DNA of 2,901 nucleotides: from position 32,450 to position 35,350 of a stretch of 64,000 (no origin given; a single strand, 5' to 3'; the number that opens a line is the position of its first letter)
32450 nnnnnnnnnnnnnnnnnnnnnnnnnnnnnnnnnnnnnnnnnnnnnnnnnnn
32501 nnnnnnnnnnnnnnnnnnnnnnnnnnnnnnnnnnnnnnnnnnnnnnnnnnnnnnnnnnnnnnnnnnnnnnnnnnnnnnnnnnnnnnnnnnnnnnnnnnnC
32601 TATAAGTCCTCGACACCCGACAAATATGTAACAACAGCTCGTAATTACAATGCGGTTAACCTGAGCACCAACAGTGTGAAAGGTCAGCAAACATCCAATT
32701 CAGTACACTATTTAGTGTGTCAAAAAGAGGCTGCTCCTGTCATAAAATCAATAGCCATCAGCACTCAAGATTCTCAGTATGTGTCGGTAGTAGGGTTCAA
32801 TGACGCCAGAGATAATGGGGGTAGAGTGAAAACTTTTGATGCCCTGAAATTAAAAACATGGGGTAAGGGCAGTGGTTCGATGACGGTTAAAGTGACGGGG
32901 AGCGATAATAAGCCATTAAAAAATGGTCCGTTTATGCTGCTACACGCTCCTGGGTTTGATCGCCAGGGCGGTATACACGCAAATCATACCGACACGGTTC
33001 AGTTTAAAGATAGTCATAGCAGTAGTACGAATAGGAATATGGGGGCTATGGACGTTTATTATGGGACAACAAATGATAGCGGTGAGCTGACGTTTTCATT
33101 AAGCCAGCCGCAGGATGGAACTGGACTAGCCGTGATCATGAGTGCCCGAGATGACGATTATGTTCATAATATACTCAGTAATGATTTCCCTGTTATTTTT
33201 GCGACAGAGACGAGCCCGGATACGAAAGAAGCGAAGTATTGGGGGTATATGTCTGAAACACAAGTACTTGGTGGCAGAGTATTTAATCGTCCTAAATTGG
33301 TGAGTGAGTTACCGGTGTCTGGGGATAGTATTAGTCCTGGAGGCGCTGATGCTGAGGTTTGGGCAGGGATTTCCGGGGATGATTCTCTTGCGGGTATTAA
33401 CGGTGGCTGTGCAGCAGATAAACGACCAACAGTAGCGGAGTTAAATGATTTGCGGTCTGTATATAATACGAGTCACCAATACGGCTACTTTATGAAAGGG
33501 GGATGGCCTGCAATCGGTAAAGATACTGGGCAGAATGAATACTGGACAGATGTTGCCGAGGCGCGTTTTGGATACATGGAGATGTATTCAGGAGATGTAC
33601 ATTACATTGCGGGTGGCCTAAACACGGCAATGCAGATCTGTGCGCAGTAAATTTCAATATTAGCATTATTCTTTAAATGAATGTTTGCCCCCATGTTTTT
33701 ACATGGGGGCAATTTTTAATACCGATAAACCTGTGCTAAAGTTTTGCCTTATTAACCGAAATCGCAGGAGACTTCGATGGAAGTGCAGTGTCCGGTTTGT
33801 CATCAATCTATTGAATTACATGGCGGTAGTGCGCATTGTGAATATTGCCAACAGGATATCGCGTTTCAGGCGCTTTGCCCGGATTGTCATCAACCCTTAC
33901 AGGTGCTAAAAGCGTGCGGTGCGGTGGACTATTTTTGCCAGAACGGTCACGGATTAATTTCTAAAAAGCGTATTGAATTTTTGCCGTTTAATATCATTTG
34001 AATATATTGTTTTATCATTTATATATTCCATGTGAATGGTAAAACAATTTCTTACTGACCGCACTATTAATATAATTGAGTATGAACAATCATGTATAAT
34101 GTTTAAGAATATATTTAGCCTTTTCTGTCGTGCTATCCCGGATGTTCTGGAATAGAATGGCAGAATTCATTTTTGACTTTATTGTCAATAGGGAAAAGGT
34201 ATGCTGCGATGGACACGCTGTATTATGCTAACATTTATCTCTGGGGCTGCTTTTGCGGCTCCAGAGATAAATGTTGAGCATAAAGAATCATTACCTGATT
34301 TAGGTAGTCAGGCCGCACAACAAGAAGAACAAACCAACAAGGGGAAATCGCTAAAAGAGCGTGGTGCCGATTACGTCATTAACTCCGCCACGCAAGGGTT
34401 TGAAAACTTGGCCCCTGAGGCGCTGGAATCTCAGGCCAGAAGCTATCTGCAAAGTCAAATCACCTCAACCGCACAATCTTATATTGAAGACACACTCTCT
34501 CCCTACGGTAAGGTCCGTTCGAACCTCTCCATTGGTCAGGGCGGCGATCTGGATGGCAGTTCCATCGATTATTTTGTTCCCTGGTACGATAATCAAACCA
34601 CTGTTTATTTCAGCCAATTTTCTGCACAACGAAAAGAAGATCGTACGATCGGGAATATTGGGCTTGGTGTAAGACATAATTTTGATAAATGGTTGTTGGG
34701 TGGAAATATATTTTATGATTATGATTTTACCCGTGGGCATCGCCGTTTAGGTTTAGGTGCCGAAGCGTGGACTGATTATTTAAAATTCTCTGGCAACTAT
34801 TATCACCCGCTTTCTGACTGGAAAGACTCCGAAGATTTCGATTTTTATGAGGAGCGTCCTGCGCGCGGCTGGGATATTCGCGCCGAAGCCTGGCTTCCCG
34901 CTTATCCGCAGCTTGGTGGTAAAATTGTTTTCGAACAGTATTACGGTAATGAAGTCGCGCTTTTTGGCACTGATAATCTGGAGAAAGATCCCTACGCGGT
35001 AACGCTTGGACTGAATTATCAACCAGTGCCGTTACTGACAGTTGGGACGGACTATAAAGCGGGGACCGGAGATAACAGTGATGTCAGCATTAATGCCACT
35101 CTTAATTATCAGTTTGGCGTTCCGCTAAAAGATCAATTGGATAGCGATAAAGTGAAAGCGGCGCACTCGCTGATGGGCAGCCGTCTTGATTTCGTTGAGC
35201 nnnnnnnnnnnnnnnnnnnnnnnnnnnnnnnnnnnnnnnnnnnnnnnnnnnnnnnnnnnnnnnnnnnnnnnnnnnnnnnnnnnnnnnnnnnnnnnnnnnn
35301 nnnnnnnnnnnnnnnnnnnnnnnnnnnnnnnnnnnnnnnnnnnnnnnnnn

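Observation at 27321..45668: About 18 kb accessory adhesin island between der and xseA, built from two diverged sinH-sinI-rat modules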

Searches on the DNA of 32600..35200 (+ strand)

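Call 24: search_dna_similar(query=window:32600-35200:+, collection=ecoli_genomes, mode=distant, max_rows=25, rows=best)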
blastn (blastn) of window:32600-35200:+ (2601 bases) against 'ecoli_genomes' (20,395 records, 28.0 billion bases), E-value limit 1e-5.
Records with a match: 5342; places in all: 10885; records where one place covers at least 80% of the query: 0.
Genomes with a match: 5325 of 5426; with a place that covers at least 80% of the query: 0. Places per genome that has any: lowest 1, median 2, highest 5. On chromosomes: 10868 places; on plasmids: 17.
Best place of each record, by identity: 90-95% 3; 80-90% 1702; 60-80% 3637.
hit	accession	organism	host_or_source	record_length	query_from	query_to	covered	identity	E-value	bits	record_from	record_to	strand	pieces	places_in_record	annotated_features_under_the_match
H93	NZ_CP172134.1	Escherichia coli strain GF131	chicken meat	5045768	1221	2599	53%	86.4%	0e+0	1629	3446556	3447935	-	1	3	sinH: intimin-like inverse autotransporter SinH | zinc ribbon domain-containing protein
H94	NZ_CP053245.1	Escherichia coli strain SCU-485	Homo sapiens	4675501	1268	2601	51%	89.3%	0e+0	1751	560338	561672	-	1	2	sinH: intimin-like inverse autotransporter SinH | zinc ribbon domain-containing protein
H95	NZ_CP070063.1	Escherichia coli strain FDAARGOS_1372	Homo sapiens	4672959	1268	2601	51%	89.3%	0e+0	1751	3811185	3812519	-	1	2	sinH: intimin-like inverse autotransporter SinH | zinc ribbon domain-containing protein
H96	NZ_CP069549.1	Escherichia coli strain FDAARGOS_1253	Homo sapiens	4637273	1268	2601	51%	89.3%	0e+0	1751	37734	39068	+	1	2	sinH: intimin-like inverse autotransporter SinH | zinc ribbon domain-containing protein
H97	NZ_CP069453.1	Escherichia coli strain FDAARGOS_1254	Homo sapiens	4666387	1268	2601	51%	89.3%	0e+0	1751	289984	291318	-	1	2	sinH: intimin-like inverse autotransporter SinH | zinc ribbon domain-containing protein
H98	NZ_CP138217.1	Escherichia coli strain 20Y000092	Homo sapiens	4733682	1268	2601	51%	89.3%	0e+0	1751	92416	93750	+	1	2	sinH: intimin-like inverse autotransporter SinH | zinc ribbon domain-containing protein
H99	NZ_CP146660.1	Escherichia coli strain MS 57-2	Homo sapiens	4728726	1268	2601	51%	89.3%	0e+0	1751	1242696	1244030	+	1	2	sinH: intimin-like inverse autotransporter SinH | zinc ribbon domain-containing protein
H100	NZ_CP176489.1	Escherichia coli strain N1420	Homo sapiens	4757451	1268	2601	51%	89.3%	0e+0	1751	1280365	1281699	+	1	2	sinH: intimin-like inverse autotransporter SinH | zinc ribbon domain-containing protein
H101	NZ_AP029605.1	Escherichia coli strain 2022H047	Homo sapiens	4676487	1268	2601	51%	89.3%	0e+0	1751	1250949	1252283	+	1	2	sinH: intimin-like inverse autotransporter SinH | zinc ribbon domain-containing protein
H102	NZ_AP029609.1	Escherichia coli strain 2022H048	Homo sapiens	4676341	1268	2601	51%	89.3%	0e+0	1751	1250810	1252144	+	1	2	sinH: intimin-like inverse autotransporter SinH | zinc ribbon domain-containing protein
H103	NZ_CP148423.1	Escherichia coli strain Z1323CEC0015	Chicken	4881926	1268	2601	51%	89.3%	0e+0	1746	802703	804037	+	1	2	sinH: intimin-like inverse autotransporter SinH | zinc ribbon domain-containing protein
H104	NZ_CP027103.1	Escherichia coli strain RM14723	dog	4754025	1268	2601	51%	89.2%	0e+0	1742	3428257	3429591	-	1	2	sinH: intimin-like inverse autotransporter SinH | zinc ribbon domain-containing protein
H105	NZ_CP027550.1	Escherichia coli strain 2015C-4136CT1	Homo sapiens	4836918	1268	2601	51%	89.2%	0e+0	1742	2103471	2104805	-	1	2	sinH: intimin-like inverse autotransporter SinH | zinc ribbon domain-containing protein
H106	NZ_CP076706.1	Escherichia coli O170:H18 strain CFIAFB20120266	missing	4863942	1268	2601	51%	89.2%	0e+0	1742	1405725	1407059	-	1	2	sinH: intimin-like inverse autotransporter SinH | zinc ribbon domain-containing protein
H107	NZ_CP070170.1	Escherichia coli strain FDAARGOS_1284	Homo sapiens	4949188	1268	2601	51%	89.2%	0e+0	1742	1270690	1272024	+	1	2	sinH: intimin-like inverse autotransporter SinH | zinc ribbon domain-containing protein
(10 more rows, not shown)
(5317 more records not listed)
